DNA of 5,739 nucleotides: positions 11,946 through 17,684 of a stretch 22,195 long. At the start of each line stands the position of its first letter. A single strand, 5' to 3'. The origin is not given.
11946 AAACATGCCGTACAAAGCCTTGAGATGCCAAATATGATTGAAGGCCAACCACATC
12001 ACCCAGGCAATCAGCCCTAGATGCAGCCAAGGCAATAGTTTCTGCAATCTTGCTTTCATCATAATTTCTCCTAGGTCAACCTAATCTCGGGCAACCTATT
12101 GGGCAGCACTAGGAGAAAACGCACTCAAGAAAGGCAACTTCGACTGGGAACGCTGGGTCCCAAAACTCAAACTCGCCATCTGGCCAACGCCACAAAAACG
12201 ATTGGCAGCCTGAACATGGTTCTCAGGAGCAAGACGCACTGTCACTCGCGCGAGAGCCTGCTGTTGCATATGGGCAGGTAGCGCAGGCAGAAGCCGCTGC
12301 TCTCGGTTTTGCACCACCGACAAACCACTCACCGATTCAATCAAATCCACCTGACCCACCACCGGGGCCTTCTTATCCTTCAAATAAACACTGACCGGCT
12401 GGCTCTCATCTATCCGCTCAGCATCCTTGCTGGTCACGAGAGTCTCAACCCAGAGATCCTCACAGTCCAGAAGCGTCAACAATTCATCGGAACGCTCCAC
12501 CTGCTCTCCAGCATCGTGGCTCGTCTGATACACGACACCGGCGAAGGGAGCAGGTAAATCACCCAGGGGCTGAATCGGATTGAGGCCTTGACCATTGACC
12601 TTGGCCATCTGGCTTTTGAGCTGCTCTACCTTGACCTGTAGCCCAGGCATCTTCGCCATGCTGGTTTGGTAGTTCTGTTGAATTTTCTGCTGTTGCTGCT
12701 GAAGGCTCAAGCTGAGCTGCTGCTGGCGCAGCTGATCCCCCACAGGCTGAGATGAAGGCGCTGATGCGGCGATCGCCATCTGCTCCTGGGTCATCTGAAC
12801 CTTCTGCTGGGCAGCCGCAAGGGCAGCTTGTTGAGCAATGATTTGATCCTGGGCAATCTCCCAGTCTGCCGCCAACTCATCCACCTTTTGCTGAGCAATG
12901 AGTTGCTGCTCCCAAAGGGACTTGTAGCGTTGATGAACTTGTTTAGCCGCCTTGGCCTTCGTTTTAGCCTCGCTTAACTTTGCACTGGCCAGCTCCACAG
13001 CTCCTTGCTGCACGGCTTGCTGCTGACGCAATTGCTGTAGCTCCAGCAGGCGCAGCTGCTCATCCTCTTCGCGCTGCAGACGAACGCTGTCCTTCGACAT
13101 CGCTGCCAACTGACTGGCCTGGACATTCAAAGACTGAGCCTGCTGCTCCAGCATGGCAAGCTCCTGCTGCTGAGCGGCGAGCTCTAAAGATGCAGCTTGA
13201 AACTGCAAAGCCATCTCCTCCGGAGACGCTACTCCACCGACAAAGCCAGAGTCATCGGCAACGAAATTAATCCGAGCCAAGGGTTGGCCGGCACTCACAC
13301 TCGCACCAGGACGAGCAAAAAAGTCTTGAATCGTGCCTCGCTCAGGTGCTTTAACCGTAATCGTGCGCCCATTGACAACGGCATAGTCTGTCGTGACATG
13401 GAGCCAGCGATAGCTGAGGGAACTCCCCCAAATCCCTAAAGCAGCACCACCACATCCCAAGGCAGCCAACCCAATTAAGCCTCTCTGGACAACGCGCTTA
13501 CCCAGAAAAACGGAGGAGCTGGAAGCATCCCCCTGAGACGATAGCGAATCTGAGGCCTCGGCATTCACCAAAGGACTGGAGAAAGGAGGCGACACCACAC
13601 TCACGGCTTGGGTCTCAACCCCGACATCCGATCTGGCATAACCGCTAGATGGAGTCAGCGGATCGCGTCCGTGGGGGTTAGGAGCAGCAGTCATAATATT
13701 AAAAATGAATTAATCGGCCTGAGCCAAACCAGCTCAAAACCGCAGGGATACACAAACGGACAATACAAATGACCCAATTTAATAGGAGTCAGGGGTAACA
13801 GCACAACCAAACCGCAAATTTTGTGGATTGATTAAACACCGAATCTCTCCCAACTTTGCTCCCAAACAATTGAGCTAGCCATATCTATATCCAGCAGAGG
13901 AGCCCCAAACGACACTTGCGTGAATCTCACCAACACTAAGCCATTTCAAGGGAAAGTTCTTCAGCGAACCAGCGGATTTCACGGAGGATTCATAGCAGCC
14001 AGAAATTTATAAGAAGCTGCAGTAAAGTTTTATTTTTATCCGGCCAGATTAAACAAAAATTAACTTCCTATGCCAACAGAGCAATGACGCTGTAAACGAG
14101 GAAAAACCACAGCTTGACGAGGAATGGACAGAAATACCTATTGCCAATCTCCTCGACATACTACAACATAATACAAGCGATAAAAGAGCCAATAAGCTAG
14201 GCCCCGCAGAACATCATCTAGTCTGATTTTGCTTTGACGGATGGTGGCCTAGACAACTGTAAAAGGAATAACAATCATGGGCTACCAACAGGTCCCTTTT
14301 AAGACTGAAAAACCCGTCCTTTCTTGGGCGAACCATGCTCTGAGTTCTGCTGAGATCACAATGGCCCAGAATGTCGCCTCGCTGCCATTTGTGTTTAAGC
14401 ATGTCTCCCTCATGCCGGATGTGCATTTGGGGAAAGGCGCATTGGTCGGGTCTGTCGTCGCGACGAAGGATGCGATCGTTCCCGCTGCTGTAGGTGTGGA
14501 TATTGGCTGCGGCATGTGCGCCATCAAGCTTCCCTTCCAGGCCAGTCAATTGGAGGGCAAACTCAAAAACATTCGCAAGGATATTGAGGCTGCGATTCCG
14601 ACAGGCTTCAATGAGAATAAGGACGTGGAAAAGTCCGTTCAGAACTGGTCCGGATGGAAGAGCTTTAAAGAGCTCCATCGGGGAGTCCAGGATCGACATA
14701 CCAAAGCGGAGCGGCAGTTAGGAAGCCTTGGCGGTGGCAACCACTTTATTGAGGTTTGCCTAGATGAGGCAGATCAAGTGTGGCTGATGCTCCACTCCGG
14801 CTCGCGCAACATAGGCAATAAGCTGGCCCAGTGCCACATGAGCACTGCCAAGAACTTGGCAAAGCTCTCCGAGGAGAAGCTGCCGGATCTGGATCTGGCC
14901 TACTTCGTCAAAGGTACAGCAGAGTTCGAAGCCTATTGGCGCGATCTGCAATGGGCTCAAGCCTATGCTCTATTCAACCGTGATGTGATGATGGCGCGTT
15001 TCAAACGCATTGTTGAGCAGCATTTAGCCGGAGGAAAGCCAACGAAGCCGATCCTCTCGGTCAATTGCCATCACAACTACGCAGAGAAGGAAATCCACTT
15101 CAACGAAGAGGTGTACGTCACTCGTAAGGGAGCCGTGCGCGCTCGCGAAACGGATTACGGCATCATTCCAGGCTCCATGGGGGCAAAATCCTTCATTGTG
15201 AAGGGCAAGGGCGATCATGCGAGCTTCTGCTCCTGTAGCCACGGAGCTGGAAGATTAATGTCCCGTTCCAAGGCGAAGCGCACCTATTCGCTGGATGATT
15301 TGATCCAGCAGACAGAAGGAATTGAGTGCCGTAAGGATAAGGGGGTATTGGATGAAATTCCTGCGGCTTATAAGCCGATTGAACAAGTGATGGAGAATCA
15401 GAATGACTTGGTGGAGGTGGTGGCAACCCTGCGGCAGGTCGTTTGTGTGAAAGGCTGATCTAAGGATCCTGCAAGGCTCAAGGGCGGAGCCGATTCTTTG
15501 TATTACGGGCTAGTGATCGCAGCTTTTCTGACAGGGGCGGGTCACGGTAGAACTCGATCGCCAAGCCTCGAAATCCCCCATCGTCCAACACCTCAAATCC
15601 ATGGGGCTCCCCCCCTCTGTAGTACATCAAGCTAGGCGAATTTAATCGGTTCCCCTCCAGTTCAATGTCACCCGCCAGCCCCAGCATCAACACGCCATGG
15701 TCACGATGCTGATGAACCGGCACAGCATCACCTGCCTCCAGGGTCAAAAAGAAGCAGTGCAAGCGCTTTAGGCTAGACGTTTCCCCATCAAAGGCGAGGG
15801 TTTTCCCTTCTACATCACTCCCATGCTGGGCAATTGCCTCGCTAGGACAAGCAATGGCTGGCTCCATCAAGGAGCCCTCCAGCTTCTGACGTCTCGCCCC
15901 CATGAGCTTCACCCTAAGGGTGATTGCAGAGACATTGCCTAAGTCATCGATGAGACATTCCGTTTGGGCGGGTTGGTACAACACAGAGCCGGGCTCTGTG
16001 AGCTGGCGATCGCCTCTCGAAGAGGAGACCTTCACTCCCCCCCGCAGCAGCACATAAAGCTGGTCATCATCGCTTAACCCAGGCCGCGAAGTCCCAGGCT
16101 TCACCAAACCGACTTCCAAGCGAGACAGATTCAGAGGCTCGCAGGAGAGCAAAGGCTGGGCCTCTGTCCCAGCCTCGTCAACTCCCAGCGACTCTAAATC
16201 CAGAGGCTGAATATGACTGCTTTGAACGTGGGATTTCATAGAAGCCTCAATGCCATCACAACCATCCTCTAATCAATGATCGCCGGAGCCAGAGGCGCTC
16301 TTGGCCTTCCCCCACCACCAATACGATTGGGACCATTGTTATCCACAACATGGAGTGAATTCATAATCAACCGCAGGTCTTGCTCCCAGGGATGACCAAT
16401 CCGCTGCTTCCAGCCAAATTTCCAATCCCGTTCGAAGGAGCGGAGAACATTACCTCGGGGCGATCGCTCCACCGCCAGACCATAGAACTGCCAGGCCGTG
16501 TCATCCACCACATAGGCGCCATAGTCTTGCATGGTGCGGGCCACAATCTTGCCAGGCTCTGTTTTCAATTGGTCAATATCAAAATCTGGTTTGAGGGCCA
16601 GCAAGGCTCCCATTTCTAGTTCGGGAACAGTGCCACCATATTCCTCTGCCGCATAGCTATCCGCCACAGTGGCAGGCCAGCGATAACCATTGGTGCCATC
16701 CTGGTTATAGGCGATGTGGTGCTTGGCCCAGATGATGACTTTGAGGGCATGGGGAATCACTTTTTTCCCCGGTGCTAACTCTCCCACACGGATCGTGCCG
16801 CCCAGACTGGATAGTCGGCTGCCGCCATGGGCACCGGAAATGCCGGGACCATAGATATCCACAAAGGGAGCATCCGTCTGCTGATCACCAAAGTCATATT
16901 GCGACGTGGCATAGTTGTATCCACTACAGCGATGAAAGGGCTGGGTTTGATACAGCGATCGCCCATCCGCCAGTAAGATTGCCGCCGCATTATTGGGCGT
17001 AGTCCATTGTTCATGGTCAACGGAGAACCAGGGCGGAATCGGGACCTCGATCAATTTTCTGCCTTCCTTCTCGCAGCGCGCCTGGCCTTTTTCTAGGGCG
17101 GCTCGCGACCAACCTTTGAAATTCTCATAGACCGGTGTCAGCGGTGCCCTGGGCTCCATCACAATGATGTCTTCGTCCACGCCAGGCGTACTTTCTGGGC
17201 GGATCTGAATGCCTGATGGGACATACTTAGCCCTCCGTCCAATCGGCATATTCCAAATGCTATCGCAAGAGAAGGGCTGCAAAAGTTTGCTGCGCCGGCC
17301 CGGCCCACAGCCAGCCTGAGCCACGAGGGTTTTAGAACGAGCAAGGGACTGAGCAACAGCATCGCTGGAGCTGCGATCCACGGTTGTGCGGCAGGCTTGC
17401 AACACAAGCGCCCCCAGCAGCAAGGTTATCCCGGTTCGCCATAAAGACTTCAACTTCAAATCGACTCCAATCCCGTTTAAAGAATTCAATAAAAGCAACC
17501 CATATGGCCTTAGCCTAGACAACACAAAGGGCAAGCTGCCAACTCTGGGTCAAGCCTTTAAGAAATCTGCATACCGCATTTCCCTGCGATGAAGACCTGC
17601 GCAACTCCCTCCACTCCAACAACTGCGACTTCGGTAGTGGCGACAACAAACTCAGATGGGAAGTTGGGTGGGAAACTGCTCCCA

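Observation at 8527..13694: Compact synthase-dependent exopolysaccharide module: MFP + processive GT2 synthase operon converging on a polysaccharide-lyase-like lipoprotein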

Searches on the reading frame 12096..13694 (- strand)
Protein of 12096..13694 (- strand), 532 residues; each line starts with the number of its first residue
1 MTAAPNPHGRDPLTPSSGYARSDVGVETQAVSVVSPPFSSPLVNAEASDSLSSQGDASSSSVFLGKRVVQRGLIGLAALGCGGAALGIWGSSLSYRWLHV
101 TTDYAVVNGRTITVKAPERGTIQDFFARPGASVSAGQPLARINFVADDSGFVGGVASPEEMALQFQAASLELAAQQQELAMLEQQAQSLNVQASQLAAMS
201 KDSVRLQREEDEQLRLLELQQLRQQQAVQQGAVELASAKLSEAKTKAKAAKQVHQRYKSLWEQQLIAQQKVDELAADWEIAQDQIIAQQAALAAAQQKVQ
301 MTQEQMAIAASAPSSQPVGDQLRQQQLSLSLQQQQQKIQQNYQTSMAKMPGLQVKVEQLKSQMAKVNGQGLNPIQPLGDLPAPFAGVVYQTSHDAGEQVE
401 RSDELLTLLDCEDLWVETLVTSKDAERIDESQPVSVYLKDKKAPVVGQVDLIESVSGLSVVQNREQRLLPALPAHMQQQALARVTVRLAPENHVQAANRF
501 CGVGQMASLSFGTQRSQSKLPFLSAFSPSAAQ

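Call 4: search_protein_families(library=pfam, proteins=[window:12096-13694:-], max_evalue=0.01)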
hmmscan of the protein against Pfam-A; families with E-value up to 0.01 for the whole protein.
window:12096-13694:- (532 aa): 3 families
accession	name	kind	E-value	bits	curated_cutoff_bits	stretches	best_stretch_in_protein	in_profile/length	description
PF13437.12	HlyD_3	-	1.5e-15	58.3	22.2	1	382-455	4-79/106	HlyD family secretion protein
PF16576.10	HlyD_D23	-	5.3e-09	36.1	30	1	322-453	56-185/214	Barrel-sandwich domain of CusB or HlyD membrane-fusion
PF00364.28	Biotin_lipoyl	-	4.8e-06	26.8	22.1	0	112-142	43-73/73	Biotin-requiring enzyme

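Call 5: search_protein_families(library=ncbifam, proteins=[window:12096-13694:-], max_evalue=0.01)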
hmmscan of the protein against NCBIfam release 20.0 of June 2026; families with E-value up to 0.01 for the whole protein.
window:12096-13694:- (532 aa): 7 families
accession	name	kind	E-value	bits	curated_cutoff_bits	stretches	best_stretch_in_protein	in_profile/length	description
TIGR00999.1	8a0102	subfamily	6.4e-15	55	319.3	2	331-456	49-172/271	CzcB/NccB family metal efflux transporter periplasmic adaptor subunit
TIGR01730.1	RND_mfp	subfamily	2e-09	36.9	94.9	2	330-452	92-210/322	efflux RND transporter periplasmic adaptor subunit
TIGR01843.1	type_I_hlyD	subfamily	2.2e-08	33.5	208.65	1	85-335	17-260/422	HlyD family type I secretion periplasmic adaptor subunit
TIGR00998.1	8a0101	subfamily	2.9e-06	26.4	390.8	1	167-459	77-288/334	EmrA/EmrK family multidrug efflux transporter periplasmic adaptor subunit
TIGR02971.1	heterocyst_DevB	subfamily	0.00064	19.2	129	0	177-492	52-311/327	ABC exporter membrane fusion protein, DevB family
NF007785.0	PRK10476.1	equivalog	0.0029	16.5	376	1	280-486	118-314/347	multidrug transporter subunit MdtN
TIGR01347.1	sucB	equivalog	0.005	16.1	378.65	1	112-270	44-191/404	dihydrolipoyllysine-residue succinyltransferase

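Call 7: search_solved_structures(query=window:12096-13694:-, max_evalue=1)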
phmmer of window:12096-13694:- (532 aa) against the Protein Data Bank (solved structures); distinct sequences matched with E-value up to 1: 5.
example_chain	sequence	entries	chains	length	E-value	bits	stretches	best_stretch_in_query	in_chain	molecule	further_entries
2f1m_A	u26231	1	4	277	0.018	17.3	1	226-368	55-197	Acriflavine resistance protein A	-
5v5s_D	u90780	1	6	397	0.028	16.6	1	226-368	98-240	Multidrug efflux pump subunit AcrA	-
9tg4_D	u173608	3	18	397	0.031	16.5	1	226-368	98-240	Multidrug efflux pump subunit AcrA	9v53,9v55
5ng5_E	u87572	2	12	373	0.041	16.1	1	226-367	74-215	Multidrug efflux pump subunit AcrA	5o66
2ejm_A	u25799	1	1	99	0.34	13.1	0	113-143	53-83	Methylcrotonoyl-CoA carboxylase subunit alpha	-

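Call 62: find_homologous_proteins(query=window:12096-13694:-, max_evalue=0.001)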
Query window:12096-13694:- (532 aa): 21 proteins with E <= 0.001 among 8000 candidates.
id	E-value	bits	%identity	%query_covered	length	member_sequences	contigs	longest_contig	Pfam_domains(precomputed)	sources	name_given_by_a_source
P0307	0.0e+0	1105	99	100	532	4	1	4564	PF00364.29,PF25919.1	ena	-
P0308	2.6e-278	942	86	100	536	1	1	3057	PF00364.29,PF25919.1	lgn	-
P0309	9.4e-195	666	63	99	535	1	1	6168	PF00364.29,PF25919.1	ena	-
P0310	7.5e-189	647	63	99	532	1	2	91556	PF00364.29,PF25919.1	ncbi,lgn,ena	-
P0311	8.3e-188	643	68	87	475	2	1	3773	PF00364.29,PF25919.1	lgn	-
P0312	7.8e-186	637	62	99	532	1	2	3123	PF00364.29,PF25919.1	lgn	-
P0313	2.8e-58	216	35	84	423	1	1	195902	PF25876.1,PF25919.1,PF25917.1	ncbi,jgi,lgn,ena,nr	ncbi:MAG: HlyD family secretion protein [Stenomitos rutilans HA7619-LM2]|jgi:multidrug resistance ef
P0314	9.9e-58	214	34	87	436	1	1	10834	PF25973.1,PF25919.1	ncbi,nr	ncbi:MAG: HlyD family efflux transporter periplasmic adaptor subunit [Leptolyngbya sp. SIO1D8]|nr:Hl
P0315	3.5e-55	206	36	83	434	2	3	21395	PF25876.1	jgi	jgi:membrane fusion protein, multidrug efflux system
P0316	2.0e-52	197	32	85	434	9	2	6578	PF25973.1,PF25919.1,PF25917.1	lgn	-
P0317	2.1e-52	197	34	83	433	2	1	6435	PF25919.1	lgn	-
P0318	3.6e-52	196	34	82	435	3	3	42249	PF25919.1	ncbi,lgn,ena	ncbi:MAG: HlyD family secretion protein [Leptolyngbyaceae cyanobacterium]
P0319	4.5e-52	196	42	21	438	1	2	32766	PF25919.1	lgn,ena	-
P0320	2.1e-50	190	33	83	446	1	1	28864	PF25876.1,PF25919.1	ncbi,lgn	-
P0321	1.4e-49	187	33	84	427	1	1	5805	PF25876.1,PF25919.1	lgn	-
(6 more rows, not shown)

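Call 70: predict_structure(alignment_id=A2)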
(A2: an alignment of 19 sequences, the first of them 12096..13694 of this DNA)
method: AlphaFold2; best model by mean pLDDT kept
length: 532 residues; sequences in the alignment: 19
mean_pLDDT: 73.0   pTM: 0.38
mean pLDDT of the five models: 73.0, 72.5, 71.1, 66.0, 63.9
residues with pLDDT >= 90: 96; 70-90: 266; 50-70: 72; < 50: 98
segments of 3 or more residues with pLDDT < 50: 1-3, 8-63, 147-157, 366-375, 493-497, 529-532
pLDDT, mean of each block of 10 residues (from residue 1): 40 37 33 34 32 33 56 68 70 80 86 80 77 79 58 42 75 86 89 85 83 89 92 95 96 96 94 96 96 94 87 63 76 86 84 79 51 52 80 80 82 87 88 85 83 70 55 77 85 54 83 70 48 39
secondary structure, 60 per line:
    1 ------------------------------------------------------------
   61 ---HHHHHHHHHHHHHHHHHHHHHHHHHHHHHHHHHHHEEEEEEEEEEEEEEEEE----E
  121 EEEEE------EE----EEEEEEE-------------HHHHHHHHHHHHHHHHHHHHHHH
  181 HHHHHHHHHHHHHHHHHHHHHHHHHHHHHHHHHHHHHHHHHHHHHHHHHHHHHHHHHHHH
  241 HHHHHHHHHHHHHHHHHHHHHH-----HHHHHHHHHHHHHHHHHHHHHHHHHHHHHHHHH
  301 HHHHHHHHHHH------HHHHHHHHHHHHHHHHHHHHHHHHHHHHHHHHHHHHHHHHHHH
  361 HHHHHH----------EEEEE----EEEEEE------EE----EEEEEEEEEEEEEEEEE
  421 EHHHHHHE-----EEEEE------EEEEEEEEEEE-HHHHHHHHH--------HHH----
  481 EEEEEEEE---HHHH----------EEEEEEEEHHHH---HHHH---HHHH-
elements in order: H64-98 E99-115 E120-125 E138-144 H158-262 H268-311 H318-366 E377-381 E386-391 E404-421 H422-427 E434-438 E445-455 H457-465 E481-488 H492-495 E506-513 H514-517 H521-524 H528-531

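Call 72: fold_search(model_id=the predicted structure, library=pdb)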
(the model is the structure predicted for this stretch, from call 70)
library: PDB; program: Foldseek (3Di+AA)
matches with E <= 10: 760; with E <= 0.001: 73
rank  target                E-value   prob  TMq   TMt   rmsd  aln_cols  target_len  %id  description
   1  4tko                  5.9e-18  1.00  0.25  0.39  33.7       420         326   14  Structure of the periplasmic adaptor protein EmrA (released 2014-07-09)
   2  8zar_D                6.6e-18  1.00  0.30  0.40  33.9       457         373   17  EmrAB-TolC MFS-type tripartite multidrug efflux pump FA (released 2025-04-30)
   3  8zar_C                5.1e-17  1.00  0.29  0.43  29.3       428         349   16  EmrAB-TolC MFS-type tripartite multidrug efflux pump FA (released 2025-04-30)
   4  8zal_A                8.2e-17  1.00  0.28  0.41  29.2       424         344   16  EmrAB-TolC MFS-type tripartite multidrug efflux pump EA (released 2025-04-30)
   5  8zar_B                2.7e-15  1.00  0.29  0.42  29.4       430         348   16  EmrAB-TolC MFS-type tripartite multidrug efflux pump FA (released 2025-04-30)
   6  8zal_B                8.3e-15  1.00  0.28  0.41  29.1       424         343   16  EmrAB-TolC MFS-type tripartite multidrug efflux pump EA (released 2025-04-30)
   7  9qgy_G                1.5e-12  1.00  0.27  0.40  35.0       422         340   13  Structure of the YbjP lipoprotein bound to the MacAB-TolC tripartite efflux pump (released 2026-03-25)
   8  5nik_D                3.5e-12  1.00  0.27  0.40  34.2       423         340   13  Structure of the MacAB-TolC ABC-type tripartite multidrug efflux pump (released 2017-05-24)
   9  3fpp_B                4.5e-12  1.00  0.26  0.46  35.1       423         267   13  Crystal structure of E.coli MacA (released 2009-04-28)
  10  9tg4_F                4.5e-12  1.00  0.23  0.34  33.1       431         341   12  Structure of the YbjP lipoprotein bound to the AcrABZ-TolC efflux pump (released 2026-04-08)
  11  9v53_A1               5.1e-12  1.00  0.24  0.34  33.2       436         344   13  Structure of TolC, YbjP, and AcrABZ complex (released 2025-11-05)
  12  3fpp_A                5.4e-12  1.00  0.26  0.47  35.2       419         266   13  Crystal structure of E.coli MacA (released 2009-04-28)
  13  9tg4_H                5.4e-12  1.00  0.24  0.35  33.1       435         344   13  Structure of the YbjP lipoprotein bound to the AcrABZ-TolC efflux pump (released 2026-04-08)
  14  9tg4_D                1.4e-11  1.00  0.24  0.35  29.8       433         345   12  Structure of the YbjP lipoprotein bound to the AcrABZ-TolC efflux pump (released 2026-04-08)
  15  9a2v_MODEL_1_A        2.3e-11  1.00  0.25  0.32  29.7       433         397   12  Model of E. coli AcrA by in-cell photo-crosslinking MS and deep learning (released 2023-02-24)
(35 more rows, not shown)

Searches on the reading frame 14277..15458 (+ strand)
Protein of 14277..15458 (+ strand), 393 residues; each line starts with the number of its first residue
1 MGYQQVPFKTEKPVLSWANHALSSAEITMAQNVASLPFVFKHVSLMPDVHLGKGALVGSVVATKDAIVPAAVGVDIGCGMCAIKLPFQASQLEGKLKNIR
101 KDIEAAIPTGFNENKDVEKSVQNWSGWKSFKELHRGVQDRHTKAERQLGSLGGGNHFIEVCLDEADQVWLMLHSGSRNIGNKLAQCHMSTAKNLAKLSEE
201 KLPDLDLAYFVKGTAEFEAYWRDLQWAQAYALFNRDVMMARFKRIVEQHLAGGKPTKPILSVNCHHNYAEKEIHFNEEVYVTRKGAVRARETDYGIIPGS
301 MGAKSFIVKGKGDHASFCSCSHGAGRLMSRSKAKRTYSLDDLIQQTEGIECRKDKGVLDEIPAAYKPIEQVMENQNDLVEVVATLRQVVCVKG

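Call 4: search_protein_families(library=pfam, proteins=[window:14277-15458:+], max_evalue=0.01)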
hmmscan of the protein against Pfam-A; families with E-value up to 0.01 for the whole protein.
window:14277-15458:+ (393 aa): 1 family
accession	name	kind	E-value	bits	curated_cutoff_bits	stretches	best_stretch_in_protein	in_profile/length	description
PF01139.22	RtcB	-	1.8e-125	419.9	27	1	30-393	2-426/426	tRNA-splicing ligase RtcB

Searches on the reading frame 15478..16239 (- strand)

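Call 4: search_protein_families(library=pfam, proteins=[window:15478-16239:-], max_evalue=0.01)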
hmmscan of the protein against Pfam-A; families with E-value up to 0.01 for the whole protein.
window:15478-16239:- (253 aa): 1 family
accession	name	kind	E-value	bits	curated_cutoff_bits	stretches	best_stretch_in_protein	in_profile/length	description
PF07883.17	Cupin_2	-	0.0028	17.8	27.2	0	164-226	2-67/70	Cupin domain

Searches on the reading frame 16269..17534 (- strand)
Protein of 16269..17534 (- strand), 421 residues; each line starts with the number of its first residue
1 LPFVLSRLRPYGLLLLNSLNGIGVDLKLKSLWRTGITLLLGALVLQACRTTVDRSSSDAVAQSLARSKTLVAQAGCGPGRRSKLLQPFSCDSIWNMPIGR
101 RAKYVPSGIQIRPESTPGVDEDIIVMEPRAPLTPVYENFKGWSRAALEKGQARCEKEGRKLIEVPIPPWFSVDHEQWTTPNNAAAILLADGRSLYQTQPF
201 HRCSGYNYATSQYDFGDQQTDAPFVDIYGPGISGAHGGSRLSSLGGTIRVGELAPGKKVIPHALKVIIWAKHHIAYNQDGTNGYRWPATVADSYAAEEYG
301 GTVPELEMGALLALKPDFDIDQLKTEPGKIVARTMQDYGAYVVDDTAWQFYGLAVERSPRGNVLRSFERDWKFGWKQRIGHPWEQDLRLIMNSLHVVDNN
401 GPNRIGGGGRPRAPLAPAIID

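Call 4: search_protein_families(library=pfam, proteins=[window:16269-17534:-], max_evalue=0.01)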
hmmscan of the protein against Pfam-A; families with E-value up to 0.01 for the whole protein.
window:16269-17534:- (421 aa): 0 families

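Call 82: search_solved_structures(query=window:16269-17534:-, max_evalue=1)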
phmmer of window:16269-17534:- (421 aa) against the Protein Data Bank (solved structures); distinct sequences matched with E-value up to 1: 1.
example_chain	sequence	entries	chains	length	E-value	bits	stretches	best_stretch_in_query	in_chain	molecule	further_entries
6qvv_A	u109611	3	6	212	0.71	12.2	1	161-230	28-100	RNA-dependent RNA polymerase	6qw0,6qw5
